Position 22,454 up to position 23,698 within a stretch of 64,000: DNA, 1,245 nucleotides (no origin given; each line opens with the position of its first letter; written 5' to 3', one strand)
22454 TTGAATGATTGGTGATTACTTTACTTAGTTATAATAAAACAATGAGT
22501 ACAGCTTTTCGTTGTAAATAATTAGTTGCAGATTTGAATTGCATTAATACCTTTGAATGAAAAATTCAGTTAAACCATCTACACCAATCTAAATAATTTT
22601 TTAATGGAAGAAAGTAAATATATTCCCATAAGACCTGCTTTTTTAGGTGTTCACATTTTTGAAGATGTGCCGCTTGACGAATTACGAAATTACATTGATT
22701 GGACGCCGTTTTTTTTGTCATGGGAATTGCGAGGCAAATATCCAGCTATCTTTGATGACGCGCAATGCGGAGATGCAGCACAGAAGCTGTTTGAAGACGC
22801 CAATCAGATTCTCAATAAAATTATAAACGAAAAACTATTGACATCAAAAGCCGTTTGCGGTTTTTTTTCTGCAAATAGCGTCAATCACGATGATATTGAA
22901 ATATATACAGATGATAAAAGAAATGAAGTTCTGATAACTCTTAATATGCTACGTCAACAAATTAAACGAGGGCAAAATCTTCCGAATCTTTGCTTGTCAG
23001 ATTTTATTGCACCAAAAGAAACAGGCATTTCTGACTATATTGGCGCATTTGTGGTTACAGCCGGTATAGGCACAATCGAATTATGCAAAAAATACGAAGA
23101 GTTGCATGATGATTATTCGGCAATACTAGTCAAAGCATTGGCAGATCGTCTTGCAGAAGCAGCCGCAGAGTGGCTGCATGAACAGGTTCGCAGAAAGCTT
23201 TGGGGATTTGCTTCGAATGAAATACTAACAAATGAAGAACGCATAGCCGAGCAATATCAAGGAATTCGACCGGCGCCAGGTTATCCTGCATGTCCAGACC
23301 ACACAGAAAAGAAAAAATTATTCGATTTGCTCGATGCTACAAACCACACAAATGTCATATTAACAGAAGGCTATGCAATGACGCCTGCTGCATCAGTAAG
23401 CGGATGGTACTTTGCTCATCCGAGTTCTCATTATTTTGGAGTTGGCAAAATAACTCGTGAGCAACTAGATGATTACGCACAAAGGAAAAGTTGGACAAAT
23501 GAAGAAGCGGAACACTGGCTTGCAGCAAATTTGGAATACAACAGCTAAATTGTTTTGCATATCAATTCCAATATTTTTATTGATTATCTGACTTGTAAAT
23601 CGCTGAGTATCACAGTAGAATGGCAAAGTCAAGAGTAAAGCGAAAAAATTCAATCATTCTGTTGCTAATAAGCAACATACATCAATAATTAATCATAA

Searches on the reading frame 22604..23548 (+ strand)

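Call 42: search_protein_families(library=pfam, proteins=[window:22604-23548:+], max_evalue=0.0001)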
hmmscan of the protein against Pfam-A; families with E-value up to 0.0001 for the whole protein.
window:22604-23548:+ (314 aa): 1 family
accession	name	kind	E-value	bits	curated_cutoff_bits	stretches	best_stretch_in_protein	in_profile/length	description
PF02965.22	Met_synt_B12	-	7.6e-126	419.5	25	1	24-295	2-272/273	Vitamin B12 dependent methionine synthase, activation domain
